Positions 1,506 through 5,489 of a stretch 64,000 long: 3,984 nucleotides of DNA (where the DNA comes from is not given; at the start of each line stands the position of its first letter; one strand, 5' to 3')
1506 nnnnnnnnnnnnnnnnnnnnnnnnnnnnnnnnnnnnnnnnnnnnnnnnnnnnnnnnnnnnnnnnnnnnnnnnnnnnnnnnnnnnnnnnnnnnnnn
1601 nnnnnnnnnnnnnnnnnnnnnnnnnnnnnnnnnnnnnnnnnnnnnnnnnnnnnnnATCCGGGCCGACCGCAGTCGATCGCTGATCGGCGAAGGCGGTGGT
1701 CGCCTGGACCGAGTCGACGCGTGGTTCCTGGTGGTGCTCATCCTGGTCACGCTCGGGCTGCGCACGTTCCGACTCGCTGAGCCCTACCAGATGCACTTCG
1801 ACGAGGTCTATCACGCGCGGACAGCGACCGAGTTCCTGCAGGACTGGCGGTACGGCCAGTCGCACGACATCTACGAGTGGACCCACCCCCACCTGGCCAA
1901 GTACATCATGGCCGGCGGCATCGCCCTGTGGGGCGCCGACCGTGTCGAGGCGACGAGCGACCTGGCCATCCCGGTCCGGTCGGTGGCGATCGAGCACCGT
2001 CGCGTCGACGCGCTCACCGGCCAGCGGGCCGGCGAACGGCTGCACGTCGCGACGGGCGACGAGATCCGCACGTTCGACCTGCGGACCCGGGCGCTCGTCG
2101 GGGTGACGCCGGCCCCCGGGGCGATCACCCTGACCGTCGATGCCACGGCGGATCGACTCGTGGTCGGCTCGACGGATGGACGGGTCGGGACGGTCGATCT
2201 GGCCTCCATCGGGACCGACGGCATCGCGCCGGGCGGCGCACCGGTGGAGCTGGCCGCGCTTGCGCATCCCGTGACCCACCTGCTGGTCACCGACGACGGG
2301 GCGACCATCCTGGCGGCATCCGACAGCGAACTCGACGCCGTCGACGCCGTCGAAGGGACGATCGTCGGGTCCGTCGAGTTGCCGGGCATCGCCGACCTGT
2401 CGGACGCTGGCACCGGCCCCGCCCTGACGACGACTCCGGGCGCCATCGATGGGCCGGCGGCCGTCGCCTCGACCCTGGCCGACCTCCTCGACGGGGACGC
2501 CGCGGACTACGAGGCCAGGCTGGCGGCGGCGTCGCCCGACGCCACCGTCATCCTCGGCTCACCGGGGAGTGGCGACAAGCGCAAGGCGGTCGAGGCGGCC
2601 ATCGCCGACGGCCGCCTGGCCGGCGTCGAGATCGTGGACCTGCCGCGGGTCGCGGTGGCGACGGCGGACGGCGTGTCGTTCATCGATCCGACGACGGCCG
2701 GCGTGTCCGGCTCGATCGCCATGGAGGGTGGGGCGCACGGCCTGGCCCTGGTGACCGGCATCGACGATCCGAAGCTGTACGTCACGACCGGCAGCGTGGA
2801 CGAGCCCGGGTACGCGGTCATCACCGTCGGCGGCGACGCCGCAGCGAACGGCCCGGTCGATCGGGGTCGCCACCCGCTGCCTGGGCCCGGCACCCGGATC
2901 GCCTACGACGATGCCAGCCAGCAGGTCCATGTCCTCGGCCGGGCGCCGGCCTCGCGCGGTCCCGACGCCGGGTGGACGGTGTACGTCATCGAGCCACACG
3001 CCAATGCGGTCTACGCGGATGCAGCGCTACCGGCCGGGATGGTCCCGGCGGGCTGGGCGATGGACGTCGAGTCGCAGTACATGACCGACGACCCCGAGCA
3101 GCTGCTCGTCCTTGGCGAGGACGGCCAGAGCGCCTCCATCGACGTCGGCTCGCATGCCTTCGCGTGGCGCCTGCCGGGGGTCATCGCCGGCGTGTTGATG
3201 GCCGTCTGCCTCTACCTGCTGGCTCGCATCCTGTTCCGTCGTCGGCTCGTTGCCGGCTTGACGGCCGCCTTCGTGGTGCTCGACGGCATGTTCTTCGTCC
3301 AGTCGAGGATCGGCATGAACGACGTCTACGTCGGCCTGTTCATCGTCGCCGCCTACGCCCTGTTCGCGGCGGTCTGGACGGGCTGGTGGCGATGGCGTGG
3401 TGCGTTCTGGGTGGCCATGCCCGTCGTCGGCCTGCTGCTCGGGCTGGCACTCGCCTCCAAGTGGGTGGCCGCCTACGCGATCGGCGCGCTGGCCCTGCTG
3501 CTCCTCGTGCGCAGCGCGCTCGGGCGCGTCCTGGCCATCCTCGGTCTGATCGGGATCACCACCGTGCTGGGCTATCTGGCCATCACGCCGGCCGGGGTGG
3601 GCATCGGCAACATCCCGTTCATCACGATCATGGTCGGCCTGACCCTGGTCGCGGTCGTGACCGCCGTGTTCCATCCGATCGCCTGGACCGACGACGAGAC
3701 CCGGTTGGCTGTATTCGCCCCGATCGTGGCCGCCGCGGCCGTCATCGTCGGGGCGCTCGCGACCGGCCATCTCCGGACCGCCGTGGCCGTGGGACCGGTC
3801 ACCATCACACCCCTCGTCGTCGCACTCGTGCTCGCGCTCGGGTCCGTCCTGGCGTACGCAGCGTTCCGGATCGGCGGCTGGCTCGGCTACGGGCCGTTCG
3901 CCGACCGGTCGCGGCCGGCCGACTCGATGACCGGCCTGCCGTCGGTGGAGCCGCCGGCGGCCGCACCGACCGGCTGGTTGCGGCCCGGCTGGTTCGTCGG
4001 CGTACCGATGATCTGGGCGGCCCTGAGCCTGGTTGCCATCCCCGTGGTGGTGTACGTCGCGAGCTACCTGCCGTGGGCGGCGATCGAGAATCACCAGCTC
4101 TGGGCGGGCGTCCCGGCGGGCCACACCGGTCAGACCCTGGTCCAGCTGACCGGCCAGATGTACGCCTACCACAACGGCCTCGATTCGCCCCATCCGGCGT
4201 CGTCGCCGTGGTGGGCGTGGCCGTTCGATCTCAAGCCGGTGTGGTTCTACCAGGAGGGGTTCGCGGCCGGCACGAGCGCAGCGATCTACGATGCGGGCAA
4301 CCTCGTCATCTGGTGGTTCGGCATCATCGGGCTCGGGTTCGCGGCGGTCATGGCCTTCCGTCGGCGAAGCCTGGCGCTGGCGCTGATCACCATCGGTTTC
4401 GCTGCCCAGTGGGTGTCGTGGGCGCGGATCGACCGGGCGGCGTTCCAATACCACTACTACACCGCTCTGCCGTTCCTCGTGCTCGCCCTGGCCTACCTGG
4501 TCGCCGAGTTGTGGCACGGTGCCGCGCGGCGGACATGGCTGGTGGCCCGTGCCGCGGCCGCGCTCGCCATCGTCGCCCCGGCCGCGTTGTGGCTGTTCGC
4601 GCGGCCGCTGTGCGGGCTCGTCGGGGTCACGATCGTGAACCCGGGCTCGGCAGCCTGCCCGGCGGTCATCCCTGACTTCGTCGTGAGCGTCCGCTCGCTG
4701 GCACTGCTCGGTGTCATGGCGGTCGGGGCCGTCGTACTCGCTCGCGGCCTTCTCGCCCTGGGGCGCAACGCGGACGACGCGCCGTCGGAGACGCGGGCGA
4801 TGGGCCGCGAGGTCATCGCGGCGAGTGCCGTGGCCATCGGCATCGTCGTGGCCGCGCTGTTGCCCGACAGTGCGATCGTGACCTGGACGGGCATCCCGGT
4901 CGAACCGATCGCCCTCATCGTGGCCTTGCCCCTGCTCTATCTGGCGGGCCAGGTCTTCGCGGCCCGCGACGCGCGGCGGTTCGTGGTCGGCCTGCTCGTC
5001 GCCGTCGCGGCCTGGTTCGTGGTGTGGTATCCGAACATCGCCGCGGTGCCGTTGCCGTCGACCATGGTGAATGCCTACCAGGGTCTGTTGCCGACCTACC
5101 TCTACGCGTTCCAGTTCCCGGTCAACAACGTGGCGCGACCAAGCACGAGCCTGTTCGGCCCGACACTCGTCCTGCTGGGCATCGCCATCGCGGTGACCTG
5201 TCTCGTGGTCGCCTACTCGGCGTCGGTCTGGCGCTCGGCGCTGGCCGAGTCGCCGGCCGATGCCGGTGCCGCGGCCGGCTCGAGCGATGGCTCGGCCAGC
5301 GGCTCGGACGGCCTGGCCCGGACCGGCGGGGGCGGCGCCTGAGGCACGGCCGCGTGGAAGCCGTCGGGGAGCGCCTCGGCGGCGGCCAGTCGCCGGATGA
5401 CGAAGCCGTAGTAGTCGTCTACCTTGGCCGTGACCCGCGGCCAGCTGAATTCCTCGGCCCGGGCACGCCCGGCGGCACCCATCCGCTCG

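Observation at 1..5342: Polyprenol-phosphate-sugar glycosyltransferase of more than 1780 aa fusing GT87/DUF2029-like and PMT/GT39-like modules, convergent on the PIM operon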

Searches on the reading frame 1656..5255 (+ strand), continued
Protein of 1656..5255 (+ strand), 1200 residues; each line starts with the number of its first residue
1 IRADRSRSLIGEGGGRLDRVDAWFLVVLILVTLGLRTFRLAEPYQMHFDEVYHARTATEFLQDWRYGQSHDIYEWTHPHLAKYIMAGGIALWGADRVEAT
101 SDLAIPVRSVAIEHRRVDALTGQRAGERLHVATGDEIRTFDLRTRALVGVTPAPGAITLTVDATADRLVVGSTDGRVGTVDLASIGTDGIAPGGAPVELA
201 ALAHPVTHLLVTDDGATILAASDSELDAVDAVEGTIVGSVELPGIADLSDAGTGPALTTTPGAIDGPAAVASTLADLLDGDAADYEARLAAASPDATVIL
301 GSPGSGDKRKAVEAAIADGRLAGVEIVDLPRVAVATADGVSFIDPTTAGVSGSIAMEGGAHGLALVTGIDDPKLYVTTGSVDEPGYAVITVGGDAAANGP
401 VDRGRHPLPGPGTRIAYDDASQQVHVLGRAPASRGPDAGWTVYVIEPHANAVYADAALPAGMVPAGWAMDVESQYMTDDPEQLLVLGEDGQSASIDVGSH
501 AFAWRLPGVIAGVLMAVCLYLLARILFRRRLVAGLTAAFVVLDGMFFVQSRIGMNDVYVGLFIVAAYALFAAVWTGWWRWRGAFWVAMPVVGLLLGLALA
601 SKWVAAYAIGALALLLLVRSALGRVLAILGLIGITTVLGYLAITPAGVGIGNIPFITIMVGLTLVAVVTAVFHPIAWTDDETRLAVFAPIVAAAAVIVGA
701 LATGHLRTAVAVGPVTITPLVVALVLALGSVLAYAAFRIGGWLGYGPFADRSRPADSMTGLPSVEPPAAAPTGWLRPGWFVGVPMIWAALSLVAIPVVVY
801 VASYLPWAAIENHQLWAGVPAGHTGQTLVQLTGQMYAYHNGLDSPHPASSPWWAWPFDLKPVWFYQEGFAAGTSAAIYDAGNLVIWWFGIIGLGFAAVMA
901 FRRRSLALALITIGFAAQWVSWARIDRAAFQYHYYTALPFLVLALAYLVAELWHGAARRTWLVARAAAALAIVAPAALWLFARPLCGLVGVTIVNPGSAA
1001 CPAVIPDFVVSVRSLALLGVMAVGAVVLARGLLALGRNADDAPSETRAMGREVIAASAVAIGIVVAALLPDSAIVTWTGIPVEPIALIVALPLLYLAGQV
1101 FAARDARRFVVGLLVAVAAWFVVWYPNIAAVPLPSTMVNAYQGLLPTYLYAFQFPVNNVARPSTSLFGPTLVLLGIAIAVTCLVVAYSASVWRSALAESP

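Call 78: list_cluster_members(proteins=[P0122, P0131, P0140, P0142, P0152, P0161, P0163, P0199, P0204, P0208])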
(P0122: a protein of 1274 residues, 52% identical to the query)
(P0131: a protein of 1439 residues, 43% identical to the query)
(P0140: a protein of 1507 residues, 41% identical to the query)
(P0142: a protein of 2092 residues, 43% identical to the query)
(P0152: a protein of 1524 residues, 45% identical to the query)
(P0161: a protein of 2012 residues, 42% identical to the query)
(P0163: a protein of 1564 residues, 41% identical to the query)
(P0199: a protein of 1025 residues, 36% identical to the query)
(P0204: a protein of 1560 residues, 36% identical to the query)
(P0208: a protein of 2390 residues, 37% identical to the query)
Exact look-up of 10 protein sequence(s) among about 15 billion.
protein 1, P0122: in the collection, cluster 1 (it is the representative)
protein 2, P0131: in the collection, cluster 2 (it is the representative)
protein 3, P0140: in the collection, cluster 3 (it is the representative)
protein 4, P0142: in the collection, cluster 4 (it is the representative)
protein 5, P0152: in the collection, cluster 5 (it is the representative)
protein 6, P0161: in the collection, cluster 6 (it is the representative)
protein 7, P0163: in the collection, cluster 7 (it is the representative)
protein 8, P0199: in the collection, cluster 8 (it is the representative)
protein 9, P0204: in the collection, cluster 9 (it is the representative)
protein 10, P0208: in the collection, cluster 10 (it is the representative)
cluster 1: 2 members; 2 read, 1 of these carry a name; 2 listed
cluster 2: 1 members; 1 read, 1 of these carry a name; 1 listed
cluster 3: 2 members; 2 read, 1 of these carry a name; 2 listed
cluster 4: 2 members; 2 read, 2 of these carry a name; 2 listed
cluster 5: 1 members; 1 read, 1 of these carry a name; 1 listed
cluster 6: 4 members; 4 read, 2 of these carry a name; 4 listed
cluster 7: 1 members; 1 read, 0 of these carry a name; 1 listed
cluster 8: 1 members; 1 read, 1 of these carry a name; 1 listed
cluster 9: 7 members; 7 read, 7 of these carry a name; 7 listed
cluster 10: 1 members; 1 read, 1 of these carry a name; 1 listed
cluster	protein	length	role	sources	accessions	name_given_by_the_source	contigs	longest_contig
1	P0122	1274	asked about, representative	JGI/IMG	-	hypothetical protein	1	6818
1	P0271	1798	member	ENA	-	-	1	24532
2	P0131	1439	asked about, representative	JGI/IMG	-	hypothetical protein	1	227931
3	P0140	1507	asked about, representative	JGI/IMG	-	hypothetical protein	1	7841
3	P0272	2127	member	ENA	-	-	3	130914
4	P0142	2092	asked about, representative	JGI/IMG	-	hypothetical protein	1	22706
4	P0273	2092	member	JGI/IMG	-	hypothetical protein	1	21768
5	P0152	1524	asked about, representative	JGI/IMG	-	Gpi18-like mannosyltransferase/predicted membrane-bound ...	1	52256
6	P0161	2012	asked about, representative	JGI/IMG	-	4-amino-4-deoxy-L-arabinose transferase-like glycosyltransferase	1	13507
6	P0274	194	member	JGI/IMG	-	hypothetical protein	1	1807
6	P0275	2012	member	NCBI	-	-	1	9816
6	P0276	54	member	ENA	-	-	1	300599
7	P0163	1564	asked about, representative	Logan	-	-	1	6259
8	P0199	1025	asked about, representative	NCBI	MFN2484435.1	MAG: phospholipid carrier-dependent glycosyltransferase, partial [Candidatus ...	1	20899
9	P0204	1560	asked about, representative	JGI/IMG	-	hypothetical protein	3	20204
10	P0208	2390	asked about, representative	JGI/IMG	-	hypothetical protein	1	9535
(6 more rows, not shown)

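Call 79: find_encoding_contigs(protein=P0131, flank=8000, max_places=1)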
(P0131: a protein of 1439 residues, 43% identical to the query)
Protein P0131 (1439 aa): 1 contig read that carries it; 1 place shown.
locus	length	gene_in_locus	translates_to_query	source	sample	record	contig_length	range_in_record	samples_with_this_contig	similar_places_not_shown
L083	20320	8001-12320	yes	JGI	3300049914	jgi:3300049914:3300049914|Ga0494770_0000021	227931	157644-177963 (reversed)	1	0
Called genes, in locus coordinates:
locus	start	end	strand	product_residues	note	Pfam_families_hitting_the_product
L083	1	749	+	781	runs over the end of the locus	-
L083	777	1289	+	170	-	PF02577:BFN_dom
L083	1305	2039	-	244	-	PF00535:Glycos_transf_2, PF13641:Glyco_tranf_2_3 (weak)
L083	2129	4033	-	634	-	PF11028:TMEM260_N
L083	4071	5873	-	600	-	-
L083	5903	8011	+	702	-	-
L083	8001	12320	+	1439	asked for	PF02366:PMT, PF16192:PMT_4TMC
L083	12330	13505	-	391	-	PF13439:Glyco_transf_4, PF13579:Glyco_trans_4_4, PF20706:GT4-conflict, PF00534:Glycos_transf_1, PF13692:Glyco_trans_1_4, PF13524:Glyco_trans_1_2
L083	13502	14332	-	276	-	PF13263:PHP_C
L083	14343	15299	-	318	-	PF03279:Lip_A_acyltrans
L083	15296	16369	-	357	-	PF03279:Lip_A_acyltrans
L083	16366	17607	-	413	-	PF01658:Inos-1-P_synth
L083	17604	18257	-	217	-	PF01066:CDP-OH_P_transf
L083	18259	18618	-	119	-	PF01022:HTH_5, PF12802:MarR_2 (weak), PF12840:HTH_20, PF13412:HTH_24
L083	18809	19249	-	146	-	-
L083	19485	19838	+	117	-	-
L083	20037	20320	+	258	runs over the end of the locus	-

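Call 81: search_protein_families(library=pfam, proteins=[P0208, P0142, P0161, L083:5903-8008:+, L083:4071-5873:-], max_evalue=0.01)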
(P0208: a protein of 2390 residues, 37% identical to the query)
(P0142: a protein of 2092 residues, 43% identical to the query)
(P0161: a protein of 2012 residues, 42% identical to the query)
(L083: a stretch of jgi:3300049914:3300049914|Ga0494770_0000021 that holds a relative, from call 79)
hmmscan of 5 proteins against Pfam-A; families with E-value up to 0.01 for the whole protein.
P0208 (2390 aa): 2 families
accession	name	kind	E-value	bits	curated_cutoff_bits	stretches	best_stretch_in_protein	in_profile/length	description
PF16192.10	PMT_4TMC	-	1.9e-15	57.3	32.4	1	2011-2173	4-187/202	C-terminal four TMM region of protein-O-mannosyltransferase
PF02366.24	PMT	-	4e-13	49.9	22.7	1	1778-1909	80-208/245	Dolichyl-phosphate-mannose-protein mannosyltransferase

P0142 (2092 aa): 2 families
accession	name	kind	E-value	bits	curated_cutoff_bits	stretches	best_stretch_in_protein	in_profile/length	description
PF02366.24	PMT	-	2.7e-09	37.4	22.7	1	1303-1423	83-199/245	Dolichyl-phosphate-mannose-protein mannosyltransferase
PF16192.10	PMT_4TMC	-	2.5e-08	34.1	32.4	1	1703-1830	4-147/202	C-terminal four TMM region of protein-O-mannosyltransferase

P0161 (2012 aa): 3 families
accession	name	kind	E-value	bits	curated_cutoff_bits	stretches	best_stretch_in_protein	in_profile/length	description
PF02366.24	PMT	-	3.1e-20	73.2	22.7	2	1006-1129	80-199/245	Dolichyl-phosphate-mannose-protein mannosyltransferase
PF13231.12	PMT_2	-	1.2e-09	39.1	26.1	2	1005-1143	18-145/160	Dolichyl-phosphate-mannose-protein mannosyltransferase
PF16192.10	PMT_4TMC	-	0.0003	20.8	32.4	1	1250-1397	3-170/202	C-terminal four TMM region of protein-O-mannosyltransferase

L083:5903-8008:+ (702 aa): 0 families

L083:4071-5873:- (600 aa): 0 families

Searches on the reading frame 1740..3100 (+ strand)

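Call 7: search_protein_families(library=pfam, proteins=[window:1740-3100:+], max_evalue=10)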
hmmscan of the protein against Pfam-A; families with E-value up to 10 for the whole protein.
window:1740-3100:+ (453 aa): 2 families
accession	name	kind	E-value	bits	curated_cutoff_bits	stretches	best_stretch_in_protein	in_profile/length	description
PF02366.24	PMT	-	0.37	10.8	22.7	1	3-67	6-63/245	Dolichyl-phosphate-mannose-protein mannosyltransferase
PF02368.24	Big_2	-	1.3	9.5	22.8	1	130-171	26-66/79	Bacterial Ig-like domain (group 2)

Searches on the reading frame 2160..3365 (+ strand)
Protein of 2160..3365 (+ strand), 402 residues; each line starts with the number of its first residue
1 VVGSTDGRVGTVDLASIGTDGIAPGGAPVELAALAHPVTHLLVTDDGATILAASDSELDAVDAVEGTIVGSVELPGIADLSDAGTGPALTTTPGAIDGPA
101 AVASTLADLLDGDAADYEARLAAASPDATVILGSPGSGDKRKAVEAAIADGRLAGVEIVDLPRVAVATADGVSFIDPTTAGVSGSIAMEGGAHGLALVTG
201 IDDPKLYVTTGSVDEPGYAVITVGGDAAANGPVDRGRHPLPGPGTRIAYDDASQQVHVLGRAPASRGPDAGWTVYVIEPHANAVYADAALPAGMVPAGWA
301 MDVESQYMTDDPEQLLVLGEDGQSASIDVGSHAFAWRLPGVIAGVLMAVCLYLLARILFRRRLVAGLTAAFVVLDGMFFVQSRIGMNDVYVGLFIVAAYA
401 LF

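Call 43: search_protein_families(library=pfam, proteins=[window:2160-3365:+], max_evalue=10)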
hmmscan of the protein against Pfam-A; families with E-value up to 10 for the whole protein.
window:2160-3365:+ (402 aa): 3 families
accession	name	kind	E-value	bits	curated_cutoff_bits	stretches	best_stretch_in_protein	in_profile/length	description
PF02366.24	PMT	-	2.7e-08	34.1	22.7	1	333-402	82-151/245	Dolichyl-phosphate-mannose-protein mannosyltransferase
PF13231.12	PMT_2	-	6.5e-05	23.6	26.1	1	330-399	18-86/160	Dolichyl-phosphate-mannose-protein mannosyltransferase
PF21314.2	TM_ErbB1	-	0.7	10.1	27.1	1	340-362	4-26/36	Epidermal growth factor receptor transmembrane-juxtamembrane segment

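Call 45: search_protein_families(library=ncbifam, proteins=[window:2160-3365:+], max_evalue=0.01)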
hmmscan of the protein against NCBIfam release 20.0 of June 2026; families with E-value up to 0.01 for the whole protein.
window:2160-3365:+ (402 aa): 1 family
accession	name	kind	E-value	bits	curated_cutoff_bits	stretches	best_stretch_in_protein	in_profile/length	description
NF058602.1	PrMnsylTfPmt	equivalog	2.8e-06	26.4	800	1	330-401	115-187/530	protein O-mannosyltransferase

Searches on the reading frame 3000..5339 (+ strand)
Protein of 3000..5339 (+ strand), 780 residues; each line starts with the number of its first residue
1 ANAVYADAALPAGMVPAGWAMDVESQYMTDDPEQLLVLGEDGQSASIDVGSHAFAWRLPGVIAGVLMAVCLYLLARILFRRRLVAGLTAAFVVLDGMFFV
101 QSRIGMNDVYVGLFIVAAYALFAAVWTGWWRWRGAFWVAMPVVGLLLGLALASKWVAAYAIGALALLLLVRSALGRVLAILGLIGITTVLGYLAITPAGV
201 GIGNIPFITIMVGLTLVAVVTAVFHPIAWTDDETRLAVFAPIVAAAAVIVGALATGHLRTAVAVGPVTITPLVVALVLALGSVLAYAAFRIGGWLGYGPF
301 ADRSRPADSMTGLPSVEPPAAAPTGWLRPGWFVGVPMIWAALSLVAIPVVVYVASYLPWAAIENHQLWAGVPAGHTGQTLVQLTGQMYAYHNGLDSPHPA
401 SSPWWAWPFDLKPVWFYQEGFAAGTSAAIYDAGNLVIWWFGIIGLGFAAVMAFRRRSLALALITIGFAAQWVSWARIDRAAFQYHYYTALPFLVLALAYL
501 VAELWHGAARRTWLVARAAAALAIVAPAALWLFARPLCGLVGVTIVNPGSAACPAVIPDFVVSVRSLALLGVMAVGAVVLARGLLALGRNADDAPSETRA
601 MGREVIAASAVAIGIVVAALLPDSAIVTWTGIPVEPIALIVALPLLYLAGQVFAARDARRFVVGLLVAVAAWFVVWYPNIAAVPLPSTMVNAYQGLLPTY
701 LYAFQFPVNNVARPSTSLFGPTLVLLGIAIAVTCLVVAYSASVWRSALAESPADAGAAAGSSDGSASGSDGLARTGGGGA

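Call 7: search_protein_families(library=pfam, proteins=[window:3000-5339:+], max_evalue=10)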
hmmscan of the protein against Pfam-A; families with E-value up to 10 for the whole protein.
window:3000-5339:+ (780 aa): 4 families
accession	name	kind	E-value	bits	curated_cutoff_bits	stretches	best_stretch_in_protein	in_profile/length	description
PF16192.10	PMT_4TMC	-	4.5e-16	59.4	32.4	1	379-538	4-183/202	C-terminal four TMM region of protein-O-mannosyltransferase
PF02366.24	PMT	-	8.1e-11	42.4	22.7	1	53-170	82-198/245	Dolichyl-phosphate-mannose-protein mannosyltransferase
PF13231.12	PMT_2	-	2.1e-05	25.2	26.1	1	50-181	18-145/160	Dolichyl-phosphate-mannose-protein mannosyltransferase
PF08105.16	Antimicrobial10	-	1.3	9.6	25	0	567-582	10-25/50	Metchnikowin family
